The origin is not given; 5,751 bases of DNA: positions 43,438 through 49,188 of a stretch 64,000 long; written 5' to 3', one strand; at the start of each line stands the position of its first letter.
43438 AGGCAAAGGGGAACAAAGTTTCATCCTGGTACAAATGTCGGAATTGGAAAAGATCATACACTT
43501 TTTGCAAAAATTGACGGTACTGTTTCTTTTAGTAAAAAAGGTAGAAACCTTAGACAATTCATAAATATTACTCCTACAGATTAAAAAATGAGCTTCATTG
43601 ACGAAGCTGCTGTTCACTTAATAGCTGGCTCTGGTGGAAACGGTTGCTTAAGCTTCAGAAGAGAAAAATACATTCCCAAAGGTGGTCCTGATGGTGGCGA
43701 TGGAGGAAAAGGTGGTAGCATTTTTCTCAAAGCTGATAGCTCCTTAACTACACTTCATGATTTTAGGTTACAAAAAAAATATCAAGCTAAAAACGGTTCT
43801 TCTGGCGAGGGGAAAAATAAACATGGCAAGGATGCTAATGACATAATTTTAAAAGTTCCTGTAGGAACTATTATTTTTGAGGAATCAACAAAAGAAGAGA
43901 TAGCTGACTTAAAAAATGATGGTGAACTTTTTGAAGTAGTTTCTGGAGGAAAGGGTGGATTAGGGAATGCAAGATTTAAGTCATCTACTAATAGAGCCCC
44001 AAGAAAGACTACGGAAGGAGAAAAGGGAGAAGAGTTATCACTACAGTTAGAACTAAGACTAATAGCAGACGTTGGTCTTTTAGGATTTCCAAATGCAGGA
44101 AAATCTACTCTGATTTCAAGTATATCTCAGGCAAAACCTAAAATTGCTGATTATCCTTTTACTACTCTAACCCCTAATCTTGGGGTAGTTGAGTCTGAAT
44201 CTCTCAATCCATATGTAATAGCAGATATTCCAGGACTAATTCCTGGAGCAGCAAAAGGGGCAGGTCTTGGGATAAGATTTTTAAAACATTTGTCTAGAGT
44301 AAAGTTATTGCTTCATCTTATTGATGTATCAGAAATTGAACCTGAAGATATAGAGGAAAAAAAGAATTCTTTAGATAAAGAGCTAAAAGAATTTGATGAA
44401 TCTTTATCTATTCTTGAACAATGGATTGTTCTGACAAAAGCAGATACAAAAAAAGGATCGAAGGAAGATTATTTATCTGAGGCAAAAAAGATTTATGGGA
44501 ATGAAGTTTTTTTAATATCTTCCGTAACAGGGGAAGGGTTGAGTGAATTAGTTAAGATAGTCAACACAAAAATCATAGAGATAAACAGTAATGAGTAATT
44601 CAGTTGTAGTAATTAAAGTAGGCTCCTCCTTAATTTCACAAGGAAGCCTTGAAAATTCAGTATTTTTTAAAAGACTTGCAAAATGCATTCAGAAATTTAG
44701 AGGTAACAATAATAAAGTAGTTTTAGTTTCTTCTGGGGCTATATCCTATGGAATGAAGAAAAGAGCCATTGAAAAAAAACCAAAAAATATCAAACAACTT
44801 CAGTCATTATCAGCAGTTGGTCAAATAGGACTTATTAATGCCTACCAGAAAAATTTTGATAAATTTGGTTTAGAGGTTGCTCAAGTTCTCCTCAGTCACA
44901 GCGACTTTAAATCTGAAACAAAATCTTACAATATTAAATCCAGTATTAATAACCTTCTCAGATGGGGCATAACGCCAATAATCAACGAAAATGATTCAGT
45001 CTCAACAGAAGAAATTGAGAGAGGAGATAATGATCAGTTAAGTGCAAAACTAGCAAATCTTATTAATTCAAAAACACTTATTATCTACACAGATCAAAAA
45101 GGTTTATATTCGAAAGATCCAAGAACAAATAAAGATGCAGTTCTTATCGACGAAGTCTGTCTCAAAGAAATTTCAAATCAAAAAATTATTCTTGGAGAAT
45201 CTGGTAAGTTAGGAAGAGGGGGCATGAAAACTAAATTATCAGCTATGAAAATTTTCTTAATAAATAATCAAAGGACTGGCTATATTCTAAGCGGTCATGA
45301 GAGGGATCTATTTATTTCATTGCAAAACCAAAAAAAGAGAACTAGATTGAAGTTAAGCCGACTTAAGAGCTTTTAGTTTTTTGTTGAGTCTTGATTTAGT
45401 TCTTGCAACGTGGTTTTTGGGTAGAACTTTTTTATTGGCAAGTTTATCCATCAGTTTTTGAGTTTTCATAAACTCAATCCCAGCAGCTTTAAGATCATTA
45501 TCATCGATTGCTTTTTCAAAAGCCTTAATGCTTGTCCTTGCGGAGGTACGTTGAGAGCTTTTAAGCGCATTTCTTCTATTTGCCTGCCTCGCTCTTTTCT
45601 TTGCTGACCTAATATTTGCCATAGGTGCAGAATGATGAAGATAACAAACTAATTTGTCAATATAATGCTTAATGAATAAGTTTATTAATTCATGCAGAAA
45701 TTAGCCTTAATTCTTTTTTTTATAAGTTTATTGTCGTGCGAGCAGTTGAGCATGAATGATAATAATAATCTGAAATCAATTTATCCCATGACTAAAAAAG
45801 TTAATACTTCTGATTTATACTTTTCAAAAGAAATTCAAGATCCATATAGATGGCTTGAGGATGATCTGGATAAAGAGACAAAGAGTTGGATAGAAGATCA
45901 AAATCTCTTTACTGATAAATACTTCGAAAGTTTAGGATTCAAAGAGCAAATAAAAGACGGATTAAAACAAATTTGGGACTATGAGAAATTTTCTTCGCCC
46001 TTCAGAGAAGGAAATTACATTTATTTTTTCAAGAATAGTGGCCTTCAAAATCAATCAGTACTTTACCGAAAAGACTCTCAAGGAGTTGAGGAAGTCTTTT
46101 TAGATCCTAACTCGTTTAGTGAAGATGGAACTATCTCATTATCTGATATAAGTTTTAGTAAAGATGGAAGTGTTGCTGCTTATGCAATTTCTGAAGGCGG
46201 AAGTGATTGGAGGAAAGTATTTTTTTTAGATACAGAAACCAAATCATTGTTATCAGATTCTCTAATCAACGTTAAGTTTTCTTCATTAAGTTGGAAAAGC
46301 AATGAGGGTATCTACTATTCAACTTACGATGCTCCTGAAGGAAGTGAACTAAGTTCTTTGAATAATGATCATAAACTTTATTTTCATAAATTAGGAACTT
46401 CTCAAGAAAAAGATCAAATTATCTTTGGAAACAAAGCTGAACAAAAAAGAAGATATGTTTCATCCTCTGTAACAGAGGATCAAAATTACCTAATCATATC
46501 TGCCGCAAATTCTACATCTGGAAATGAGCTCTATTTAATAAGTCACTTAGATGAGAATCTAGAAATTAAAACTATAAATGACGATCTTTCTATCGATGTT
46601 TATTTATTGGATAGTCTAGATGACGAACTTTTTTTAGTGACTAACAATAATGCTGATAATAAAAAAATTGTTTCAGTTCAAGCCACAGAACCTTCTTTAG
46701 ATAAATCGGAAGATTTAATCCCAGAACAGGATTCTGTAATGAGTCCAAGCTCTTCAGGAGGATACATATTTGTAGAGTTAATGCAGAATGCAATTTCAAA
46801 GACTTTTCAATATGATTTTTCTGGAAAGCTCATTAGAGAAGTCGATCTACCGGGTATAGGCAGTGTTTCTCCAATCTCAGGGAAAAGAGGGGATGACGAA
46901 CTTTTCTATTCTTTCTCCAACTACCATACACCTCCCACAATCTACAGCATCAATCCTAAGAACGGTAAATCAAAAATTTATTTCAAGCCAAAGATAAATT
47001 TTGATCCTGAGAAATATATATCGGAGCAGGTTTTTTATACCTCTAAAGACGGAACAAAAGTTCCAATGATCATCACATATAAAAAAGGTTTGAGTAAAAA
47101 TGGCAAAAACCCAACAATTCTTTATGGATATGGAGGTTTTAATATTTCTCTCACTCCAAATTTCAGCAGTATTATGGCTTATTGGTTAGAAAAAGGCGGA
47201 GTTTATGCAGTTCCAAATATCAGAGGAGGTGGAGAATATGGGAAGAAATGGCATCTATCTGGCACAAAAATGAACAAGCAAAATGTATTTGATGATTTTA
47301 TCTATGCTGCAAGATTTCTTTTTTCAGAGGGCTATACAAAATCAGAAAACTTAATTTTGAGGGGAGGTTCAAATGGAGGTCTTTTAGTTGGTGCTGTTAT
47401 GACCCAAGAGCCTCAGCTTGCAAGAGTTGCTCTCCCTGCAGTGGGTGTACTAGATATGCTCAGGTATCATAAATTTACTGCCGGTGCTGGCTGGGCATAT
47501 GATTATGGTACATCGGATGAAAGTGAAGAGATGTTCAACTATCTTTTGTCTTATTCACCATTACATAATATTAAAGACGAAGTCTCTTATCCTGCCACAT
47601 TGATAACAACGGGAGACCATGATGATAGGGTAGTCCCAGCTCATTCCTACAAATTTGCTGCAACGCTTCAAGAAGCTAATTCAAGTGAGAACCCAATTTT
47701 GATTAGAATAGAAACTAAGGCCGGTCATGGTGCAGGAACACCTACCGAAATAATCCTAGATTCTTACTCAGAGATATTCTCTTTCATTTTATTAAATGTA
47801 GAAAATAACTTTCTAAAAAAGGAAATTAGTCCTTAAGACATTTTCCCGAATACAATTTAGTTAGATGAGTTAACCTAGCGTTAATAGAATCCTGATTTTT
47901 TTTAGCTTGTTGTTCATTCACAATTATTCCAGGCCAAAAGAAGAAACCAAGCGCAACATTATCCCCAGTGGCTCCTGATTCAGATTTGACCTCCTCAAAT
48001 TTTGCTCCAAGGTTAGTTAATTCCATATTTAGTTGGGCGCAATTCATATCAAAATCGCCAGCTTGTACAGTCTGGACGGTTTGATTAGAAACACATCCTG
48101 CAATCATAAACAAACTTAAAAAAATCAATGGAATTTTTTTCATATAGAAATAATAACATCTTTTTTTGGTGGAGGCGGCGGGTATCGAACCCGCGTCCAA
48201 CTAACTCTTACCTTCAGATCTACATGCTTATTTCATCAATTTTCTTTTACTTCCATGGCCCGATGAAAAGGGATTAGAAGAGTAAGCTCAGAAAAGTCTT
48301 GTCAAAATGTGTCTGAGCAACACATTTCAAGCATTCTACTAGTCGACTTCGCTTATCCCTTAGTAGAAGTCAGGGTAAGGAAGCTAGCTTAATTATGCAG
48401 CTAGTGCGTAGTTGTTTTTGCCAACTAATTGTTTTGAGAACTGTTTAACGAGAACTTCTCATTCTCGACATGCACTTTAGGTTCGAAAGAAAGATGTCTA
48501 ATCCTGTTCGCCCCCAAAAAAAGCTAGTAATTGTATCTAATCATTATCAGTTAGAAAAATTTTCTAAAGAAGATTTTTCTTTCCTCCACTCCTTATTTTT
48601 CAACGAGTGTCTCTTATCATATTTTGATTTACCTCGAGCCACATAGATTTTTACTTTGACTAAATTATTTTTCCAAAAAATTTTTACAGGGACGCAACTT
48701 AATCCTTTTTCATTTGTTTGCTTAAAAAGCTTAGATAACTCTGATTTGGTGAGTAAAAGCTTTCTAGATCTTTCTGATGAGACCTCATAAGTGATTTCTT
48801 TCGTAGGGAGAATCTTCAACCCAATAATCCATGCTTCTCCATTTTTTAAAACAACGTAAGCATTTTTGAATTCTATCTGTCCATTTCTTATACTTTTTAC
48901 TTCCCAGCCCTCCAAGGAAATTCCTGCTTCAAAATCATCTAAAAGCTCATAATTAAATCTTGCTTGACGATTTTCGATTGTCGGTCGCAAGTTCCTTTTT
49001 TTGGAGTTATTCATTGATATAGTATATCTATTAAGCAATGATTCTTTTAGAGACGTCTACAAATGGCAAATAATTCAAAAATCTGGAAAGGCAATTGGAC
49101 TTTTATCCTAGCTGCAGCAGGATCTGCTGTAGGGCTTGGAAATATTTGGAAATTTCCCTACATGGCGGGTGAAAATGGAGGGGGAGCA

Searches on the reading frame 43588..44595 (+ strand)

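Call 27: search_protein_families(library=ncbifam, proteins=[window:43588-44595:+])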
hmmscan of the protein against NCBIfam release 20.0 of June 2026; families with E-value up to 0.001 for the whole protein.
window:43588-44595:+ (336 aa): 16 families
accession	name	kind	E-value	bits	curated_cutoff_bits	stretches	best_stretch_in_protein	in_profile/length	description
TIGR02729.1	Obg_CgtA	equivalog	3.7e-134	446.9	280.25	1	3-327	1-326/329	Obg family GTPase CgtA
NF008955.0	PRK12297.1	equivalog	1.1e-133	446.4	406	1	1-332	1-331/429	GTPase ObgE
NF008956.1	PRK12299.1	equivalog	1.9e-131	437.9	300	1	2-327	1-323/327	GTPase ObgE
NF008954.1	PRK12296.1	equivalog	3.8e-106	355.3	377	1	2-327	3-337/470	GTPase ObgE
NF007171.0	PRK09602.1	subfamily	3.4e-21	75.6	387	2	208-281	74-147/397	YchF-related putative GTPase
TIGR00092.1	TIGR00092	equivalog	5.8e-15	55.3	279.2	1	162-246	5-106/368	redox-regulated ATPase YchF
TIGR03156.1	GTP_HflX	equivalog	8.1e-14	51.3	216.75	1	159-328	189-350/351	GTPase HflX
TIGR00231.1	small_GTP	domain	1.1e-11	44.8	42.5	1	161-326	5-163/164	GTP-binding protein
NF008280.0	PRK11058.1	equivalog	3.1e-11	42.7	441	1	159-326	197-358/426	ribosome rescue GTPase HflX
NF000908.1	PRK00089.1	equivalog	3.6e-11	42.9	237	1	162-329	6-167/291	GTPase Era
TIGR00436.1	era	equivalog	1.4e-08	34.5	116.25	1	162-329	3-163/270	GTPase Era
TIGR03918.1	GTP_HydF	equivalog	2.6e-07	29.8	325.55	1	161-328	9-166/392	[FeFe] hydrogenase H-cluster maturation GTPase HydF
NF003661.0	PRK05291.1-3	equivalog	3.5e-06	26.6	380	1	161-331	218-372/448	tRNA uridine-5-carboxymethylaminomethyl(34) synthesis GTPase MnmE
TIGR03594.1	GTPase_EngA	equivalog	1.1e-05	24.6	306.7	1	162-329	3-160/432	ribosome biogenesis GTPase Der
TIGR03598.1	GTPase_YsxC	equivalog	1.9e-05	24.4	124.45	1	159-325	18-185/186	ribosome biogenesis GTP-binding protein YihA/YsxC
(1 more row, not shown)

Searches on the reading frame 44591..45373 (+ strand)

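Call 27: search_protein_families(library=ncbifam, proteins=[window:44591-45373:+])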
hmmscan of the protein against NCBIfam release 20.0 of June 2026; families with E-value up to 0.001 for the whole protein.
window:44591-45373:+ (261 aa): 27 families (the best 25 are shown)
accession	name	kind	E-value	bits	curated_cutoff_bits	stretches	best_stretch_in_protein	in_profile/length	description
TIGR01027.1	proB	equivalog_domain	1.8e-66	224.8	186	1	6-248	3-246/363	glutamate 5-kinase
TIGR01092.1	P5CS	equivalog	6.8e-31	107.2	796.75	1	6-225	10-244/715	delta l-pyrroline-5-carboxylate synthetase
NF040647.1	IPPK_Arch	equivalog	3.2e-11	43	120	1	7-247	2-252/259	isopentenyl phosphate kinase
TIGR02076.1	pyrH_arch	equivalog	5.9e-10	39.1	158.05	1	148-206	119-175/222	UMP kinase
TIGR00657.1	asp_kinases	subfamily_domain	9.5e-10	38.1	208.7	1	97-195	139-242/442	aspartate kinase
TIGR00761.1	argB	equivalog_domain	1.9e-08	34.2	151.3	1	104-222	114-221/231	acetylglutamate kinase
NF004579.0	PRK05925.1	equivalog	3.2e-08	33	665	1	89-196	126-239/440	aspartate kinase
TIGR00656.1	asp_kin_monofn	equivalog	1.6e-07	30.7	402.25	1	109-196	118-209/407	aspartate kinase, monofunctional class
NF006234.1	PRK08373.1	subfamily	4.9e-07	29.3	237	1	117-195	155-236/338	aspartate kinase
NF006570.0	PRK09084.1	equivalog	1.2e-06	27.9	455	1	131-195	186-250/452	lysine-sensitive aspartokinase 3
NF006959.0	PRK09436.1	equivalog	1.3e-06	26.8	726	1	127-193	187-253/819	bifunctional aspartate kinase/homoserine dehydrogenase I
NF005153.0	PRK06635.1-1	equivalog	2.4e-06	26.9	585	1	140-194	147-201/421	aspartate kinase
NF006068.0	PRK08210.1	equivalog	5.3e-06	25.8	474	1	141-196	152-207/405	aspartate kinase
NF007003.0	PRK09466.1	subfamily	6.1e-06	24.9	582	1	124-195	187-258/810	bifunctional aspartate kinase/homoserine dehydrogenase II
NF005155.0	PRK06635.1-4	equivalog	6.3e-06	25.4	346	1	94-193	95-199/407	aspartate kinase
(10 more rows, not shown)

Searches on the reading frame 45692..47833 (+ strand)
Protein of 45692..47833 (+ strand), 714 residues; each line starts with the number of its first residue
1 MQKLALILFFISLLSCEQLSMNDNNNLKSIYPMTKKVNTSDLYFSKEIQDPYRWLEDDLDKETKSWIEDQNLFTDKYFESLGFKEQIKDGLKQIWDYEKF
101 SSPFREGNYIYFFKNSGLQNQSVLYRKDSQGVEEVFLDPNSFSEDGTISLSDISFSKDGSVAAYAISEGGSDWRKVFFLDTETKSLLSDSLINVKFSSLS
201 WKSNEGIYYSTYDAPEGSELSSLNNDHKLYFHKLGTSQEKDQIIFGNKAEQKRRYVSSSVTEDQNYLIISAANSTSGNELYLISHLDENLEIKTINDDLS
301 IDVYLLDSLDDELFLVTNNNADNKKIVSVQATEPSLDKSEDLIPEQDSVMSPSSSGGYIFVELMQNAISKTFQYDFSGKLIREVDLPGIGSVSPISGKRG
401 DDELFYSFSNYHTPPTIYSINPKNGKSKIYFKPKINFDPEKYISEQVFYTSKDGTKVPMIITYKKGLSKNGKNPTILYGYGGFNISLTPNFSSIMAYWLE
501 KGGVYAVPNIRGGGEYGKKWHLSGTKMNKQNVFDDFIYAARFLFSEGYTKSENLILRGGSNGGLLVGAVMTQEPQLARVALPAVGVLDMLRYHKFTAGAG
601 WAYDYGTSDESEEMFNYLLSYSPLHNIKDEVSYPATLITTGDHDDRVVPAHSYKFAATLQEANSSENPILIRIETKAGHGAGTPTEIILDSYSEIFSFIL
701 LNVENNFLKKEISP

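Call 27: search_protein_families(library=ncbifam, proteins=[window:45692-47833:+])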
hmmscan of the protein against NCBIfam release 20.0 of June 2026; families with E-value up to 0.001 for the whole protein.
window:45692-47833:+ (714 aa): 2 families
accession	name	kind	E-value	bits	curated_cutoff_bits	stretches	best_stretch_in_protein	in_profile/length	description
NF007511.0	PRK10115.1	equivalog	6e-58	196.8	1313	1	49-682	20-655/686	oligopeptidase B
NF053518.1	DipepPtdsDpp5Prph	equivalog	3.1e-09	35.9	900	1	359-648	312-603/655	dipeptidyl-peptidase Dpp5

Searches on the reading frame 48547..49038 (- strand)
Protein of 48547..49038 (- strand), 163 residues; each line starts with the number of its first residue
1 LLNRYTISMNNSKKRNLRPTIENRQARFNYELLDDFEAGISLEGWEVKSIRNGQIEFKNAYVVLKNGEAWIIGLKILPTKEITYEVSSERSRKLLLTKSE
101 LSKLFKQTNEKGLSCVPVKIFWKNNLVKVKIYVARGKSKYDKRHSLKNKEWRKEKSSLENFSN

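Call 27: search_protein_families(library=ncbifam, proteins=[window:48547-49038:-])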
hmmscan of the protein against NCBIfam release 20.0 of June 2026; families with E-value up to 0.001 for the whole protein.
window:48547-49038:- (163 aa): 2 families
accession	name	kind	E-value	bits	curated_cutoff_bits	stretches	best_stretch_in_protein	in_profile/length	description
NF003843.0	PRK05422.1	equivalog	1.1e-52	177.8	130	1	10-157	3-151/156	SsrA-binding protein SmpB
TIGR00086.1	smpB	equivalog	3e-47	160.3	119.1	1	21-156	3-140/144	SsrA-binding protein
